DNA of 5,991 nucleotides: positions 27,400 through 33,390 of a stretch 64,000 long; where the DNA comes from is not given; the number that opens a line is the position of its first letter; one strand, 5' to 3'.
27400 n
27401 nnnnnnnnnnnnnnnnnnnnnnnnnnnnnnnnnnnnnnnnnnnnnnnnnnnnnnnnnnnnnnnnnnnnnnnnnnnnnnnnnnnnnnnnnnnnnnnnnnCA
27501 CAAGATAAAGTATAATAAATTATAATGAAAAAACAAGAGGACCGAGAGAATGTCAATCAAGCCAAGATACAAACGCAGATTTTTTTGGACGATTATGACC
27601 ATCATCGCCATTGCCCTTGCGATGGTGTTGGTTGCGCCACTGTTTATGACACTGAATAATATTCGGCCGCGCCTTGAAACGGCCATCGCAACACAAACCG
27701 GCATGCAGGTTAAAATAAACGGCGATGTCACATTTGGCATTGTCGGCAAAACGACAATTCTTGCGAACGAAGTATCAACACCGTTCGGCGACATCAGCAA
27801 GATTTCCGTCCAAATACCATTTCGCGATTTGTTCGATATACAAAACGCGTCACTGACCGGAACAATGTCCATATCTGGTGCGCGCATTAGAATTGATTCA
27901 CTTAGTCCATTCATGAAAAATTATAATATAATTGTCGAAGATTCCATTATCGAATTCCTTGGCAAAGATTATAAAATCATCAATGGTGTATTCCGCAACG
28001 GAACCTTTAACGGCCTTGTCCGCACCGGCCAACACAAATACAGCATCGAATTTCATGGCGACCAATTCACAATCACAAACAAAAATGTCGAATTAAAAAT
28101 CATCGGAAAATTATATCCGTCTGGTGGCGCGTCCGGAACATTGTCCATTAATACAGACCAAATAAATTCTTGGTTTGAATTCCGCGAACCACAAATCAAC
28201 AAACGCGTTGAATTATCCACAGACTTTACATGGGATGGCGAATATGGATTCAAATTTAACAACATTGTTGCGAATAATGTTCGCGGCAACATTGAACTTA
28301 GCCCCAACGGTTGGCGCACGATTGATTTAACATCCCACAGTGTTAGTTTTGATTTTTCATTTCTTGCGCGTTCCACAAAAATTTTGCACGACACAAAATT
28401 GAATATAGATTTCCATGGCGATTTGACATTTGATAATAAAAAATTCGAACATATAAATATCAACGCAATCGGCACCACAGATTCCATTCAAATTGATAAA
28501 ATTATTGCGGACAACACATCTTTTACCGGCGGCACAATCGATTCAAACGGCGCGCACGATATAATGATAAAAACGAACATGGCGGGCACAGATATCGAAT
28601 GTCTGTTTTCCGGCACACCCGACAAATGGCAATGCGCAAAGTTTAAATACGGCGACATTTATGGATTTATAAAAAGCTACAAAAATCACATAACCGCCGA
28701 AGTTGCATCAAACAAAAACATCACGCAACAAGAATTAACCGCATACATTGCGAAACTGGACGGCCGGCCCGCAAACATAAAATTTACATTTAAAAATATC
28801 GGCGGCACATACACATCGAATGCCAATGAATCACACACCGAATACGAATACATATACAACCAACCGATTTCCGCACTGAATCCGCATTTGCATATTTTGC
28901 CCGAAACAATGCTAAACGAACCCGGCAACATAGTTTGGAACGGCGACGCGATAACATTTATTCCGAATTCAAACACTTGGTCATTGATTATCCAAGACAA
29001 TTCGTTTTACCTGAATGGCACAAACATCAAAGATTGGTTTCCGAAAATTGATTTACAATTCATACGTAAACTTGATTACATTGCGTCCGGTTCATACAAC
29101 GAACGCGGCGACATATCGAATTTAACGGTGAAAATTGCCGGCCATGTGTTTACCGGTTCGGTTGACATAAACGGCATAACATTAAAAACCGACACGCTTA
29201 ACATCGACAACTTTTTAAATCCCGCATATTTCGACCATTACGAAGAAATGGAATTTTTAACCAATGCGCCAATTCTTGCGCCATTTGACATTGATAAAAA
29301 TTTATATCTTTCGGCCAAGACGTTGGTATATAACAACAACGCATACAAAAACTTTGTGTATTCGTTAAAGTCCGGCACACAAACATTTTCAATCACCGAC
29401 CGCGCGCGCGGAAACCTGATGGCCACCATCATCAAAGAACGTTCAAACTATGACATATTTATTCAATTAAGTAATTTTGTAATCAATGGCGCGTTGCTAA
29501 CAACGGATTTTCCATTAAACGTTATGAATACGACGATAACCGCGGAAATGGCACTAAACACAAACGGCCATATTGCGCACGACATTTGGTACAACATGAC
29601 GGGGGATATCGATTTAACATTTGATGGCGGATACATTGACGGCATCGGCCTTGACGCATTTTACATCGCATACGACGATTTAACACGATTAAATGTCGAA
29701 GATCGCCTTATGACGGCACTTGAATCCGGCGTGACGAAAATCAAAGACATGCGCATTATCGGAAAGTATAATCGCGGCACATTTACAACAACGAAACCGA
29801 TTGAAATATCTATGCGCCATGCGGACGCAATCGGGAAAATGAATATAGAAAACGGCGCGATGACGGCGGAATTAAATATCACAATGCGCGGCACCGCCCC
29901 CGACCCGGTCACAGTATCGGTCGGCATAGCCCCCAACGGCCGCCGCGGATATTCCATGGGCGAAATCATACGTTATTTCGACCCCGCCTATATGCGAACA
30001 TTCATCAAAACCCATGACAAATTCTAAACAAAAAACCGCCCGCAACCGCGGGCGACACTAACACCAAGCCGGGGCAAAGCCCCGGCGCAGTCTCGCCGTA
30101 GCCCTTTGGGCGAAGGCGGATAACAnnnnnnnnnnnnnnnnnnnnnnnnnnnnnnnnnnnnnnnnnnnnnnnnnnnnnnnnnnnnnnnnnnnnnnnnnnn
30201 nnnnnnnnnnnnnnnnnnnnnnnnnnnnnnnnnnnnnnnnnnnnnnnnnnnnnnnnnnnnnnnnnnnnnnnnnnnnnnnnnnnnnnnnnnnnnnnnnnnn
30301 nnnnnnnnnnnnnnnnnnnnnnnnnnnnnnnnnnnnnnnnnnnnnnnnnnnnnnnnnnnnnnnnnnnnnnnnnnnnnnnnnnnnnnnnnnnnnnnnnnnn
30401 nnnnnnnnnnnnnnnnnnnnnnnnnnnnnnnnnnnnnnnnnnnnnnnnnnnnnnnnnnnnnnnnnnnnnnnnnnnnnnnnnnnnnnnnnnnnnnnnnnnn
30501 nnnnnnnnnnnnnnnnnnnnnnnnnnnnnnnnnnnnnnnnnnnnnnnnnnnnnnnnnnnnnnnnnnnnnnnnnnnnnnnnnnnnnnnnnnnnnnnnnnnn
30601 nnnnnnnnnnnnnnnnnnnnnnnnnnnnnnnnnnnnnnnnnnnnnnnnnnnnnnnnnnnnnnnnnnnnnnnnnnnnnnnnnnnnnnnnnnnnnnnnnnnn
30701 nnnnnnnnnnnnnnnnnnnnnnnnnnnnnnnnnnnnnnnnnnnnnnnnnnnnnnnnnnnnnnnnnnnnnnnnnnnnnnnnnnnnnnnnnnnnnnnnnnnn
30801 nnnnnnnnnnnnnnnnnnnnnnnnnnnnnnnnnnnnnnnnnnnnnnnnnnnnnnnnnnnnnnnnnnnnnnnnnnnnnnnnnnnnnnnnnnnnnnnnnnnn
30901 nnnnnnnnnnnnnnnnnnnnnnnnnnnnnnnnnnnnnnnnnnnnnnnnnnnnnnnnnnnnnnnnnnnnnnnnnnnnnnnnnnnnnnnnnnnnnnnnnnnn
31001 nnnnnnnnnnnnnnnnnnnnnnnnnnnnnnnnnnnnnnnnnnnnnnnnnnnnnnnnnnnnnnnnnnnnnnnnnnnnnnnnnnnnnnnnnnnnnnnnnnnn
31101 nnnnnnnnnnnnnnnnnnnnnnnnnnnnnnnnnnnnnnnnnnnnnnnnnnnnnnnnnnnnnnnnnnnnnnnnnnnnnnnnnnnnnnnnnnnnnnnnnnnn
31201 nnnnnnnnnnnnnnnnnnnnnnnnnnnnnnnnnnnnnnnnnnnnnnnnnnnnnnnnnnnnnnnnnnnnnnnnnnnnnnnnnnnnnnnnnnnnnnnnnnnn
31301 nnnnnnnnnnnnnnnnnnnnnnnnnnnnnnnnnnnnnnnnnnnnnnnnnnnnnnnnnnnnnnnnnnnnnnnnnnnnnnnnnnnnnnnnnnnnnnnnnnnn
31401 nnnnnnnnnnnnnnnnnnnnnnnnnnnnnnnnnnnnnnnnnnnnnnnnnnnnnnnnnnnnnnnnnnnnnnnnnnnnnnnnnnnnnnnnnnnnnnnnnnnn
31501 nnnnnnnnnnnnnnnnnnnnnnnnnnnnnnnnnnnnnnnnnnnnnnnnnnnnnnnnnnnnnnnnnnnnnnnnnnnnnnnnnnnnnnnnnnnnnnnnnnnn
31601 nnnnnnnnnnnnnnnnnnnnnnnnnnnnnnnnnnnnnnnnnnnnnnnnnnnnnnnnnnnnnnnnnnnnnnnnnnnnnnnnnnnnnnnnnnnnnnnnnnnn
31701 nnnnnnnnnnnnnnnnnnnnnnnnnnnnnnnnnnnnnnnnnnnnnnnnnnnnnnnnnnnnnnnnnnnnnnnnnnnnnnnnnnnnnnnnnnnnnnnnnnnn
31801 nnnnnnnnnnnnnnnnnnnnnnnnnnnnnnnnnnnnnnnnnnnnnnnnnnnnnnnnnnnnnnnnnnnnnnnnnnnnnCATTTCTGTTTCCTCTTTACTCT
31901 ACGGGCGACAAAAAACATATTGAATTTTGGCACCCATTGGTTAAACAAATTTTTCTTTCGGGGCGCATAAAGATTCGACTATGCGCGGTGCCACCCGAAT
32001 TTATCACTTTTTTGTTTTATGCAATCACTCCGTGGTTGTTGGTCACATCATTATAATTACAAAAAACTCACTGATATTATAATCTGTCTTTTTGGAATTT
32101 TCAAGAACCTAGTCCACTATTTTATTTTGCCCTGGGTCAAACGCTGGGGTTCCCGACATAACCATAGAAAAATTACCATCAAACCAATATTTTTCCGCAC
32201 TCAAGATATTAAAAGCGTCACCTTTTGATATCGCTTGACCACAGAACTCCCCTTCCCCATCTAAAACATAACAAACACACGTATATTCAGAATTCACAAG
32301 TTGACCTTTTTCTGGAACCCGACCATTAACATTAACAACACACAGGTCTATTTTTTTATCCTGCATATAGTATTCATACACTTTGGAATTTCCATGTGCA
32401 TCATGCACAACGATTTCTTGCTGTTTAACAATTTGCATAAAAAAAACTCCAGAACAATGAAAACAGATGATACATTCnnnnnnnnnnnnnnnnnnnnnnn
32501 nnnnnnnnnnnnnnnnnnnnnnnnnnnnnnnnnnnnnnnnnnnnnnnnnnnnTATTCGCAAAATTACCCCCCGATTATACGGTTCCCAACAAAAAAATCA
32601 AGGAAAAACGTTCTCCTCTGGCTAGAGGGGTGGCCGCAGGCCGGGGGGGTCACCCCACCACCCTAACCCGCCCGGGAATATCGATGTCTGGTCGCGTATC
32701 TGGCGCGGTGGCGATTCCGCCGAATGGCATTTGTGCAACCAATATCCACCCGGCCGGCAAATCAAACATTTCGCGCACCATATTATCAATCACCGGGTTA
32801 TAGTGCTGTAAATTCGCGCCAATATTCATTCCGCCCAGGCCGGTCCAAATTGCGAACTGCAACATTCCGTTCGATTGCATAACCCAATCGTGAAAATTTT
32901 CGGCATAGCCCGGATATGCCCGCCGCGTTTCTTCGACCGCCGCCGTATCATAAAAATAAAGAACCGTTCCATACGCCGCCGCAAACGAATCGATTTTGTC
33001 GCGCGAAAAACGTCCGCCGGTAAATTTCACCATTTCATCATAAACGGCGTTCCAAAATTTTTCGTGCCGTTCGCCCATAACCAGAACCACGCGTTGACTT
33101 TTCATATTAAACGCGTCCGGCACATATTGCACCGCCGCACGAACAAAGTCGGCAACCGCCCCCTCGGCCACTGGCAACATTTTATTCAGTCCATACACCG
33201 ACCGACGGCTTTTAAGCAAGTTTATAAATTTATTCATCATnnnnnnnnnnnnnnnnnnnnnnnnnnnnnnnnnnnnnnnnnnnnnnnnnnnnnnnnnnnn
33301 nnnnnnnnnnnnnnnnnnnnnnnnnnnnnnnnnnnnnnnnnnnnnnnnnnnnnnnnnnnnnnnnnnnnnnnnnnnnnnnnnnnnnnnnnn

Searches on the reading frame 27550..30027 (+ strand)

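Call 41: search_protein_families(library=pfam, proteins=[window:27550-30027:+], max_evalue=0.001)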
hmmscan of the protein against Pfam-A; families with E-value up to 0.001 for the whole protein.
window:27550-30027:+ (825 aa): 1 family
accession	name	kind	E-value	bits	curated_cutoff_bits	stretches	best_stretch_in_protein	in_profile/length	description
PF13116.12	YhdP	-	0.00055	18.4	46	0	6-245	6-222/1224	YhdP protein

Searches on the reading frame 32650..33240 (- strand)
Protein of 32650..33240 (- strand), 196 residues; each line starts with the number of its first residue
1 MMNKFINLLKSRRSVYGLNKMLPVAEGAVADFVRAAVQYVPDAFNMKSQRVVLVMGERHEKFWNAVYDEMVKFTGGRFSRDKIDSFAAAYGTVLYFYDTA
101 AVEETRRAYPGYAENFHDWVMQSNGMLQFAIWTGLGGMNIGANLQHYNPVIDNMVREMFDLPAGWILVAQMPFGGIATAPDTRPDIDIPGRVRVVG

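Call 41: search_protein_families(library=pfam, proteins=[window:32650-33240:-], max_evalue=0.001)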
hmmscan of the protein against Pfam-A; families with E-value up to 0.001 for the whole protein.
window:32650-33240:- (196 aa): 1 family
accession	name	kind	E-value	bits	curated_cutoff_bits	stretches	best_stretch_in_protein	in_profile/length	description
PF00881.29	Nitroreductase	-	1.8e-14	54.7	23.5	1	9-174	1-166/167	Nitroreductase family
